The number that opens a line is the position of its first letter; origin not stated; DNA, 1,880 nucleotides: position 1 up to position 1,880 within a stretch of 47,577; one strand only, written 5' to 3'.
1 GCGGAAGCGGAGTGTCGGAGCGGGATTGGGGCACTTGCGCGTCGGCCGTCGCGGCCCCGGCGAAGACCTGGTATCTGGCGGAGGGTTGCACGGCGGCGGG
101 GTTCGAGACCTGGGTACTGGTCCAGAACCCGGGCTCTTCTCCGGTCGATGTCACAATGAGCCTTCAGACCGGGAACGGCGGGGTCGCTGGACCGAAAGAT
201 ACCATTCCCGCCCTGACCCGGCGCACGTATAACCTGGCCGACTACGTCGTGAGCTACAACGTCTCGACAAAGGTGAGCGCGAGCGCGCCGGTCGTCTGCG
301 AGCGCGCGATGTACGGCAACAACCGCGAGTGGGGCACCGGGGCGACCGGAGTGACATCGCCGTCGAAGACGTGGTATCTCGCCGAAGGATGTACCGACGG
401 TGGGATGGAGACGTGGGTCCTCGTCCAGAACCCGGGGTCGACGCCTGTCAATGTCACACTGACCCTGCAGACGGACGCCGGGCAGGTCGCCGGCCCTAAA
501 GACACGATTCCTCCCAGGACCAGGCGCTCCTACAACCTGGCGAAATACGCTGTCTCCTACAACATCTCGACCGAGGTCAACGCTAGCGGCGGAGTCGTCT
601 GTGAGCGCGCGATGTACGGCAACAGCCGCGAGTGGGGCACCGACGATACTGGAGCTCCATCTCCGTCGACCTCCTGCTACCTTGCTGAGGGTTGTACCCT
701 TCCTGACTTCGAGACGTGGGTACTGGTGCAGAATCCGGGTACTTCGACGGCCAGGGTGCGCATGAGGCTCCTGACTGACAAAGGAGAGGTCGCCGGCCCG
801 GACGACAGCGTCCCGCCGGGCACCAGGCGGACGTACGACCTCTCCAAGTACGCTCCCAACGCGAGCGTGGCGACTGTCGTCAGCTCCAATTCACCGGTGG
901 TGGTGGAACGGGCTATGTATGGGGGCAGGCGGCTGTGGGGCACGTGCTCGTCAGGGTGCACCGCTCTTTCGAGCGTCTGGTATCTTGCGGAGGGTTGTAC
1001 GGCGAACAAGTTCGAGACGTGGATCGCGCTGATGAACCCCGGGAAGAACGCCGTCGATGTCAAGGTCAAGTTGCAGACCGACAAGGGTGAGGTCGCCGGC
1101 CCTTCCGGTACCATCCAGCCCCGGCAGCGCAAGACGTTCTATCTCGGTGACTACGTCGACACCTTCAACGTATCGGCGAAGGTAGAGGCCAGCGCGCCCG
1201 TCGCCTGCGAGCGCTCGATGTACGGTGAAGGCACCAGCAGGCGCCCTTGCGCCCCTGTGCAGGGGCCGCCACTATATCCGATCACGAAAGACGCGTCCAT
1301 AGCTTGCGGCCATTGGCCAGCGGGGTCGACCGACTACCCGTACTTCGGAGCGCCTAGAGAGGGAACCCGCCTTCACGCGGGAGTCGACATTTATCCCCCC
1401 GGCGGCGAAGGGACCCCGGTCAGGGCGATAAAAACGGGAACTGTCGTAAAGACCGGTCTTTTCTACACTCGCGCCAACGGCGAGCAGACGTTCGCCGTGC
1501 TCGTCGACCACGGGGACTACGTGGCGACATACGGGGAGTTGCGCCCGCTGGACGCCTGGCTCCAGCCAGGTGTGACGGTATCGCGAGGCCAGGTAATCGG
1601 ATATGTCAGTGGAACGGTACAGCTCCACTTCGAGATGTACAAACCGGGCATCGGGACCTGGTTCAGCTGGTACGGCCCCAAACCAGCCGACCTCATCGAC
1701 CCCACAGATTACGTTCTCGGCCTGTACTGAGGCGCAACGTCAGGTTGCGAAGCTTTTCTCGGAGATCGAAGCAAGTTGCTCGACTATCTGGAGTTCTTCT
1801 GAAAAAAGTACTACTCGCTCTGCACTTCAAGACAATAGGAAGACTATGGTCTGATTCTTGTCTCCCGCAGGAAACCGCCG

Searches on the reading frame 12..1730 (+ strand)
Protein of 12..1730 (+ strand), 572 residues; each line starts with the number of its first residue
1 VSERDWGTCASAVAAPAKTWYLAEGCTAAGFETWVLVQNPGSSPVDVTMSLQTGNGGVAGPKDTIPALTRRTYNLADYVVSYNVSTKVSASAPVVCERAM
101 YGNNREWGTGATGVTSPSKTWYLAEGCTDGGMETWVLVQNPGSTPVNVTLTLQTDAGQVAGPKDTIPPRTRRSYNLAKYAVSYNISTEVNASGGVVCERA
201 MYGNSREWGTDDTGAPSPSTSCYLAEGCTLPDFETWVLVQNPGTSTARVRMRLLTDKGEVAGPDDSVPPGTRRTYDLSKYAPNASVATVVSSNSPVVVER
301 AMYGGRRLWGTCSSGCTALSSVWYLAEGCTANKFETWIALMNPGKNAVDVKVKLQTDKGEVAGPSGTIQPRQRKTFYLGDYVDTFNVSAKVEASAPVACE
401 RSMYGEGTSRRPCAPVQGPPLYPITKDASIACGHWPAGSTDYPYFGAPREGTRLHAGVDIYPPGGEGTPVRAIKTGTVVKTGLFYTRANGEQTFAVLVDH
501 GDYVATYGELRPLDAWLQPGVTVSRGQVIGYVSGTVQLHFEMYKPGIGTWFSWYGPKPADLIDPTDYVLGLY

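Call 45: search_protein_families(library=pfam, proteins=[window:12-1730:+], max_evalue=0.00001)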
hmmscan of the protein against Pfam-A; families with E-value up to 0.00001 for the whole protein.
window:12-1730:+ (572 aa): 2 families
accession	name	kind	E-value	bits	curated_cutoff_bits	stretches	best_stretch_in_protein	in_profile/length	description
PF18986.5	DUF5719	-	3e-20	73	26.2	1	217-292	48-127/319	Family of unknown function (DUF5719)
PF01551.29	Peptidase_M23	-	8.8e-12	45.5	28.7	1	454-545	2-90/96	Peptidase family M23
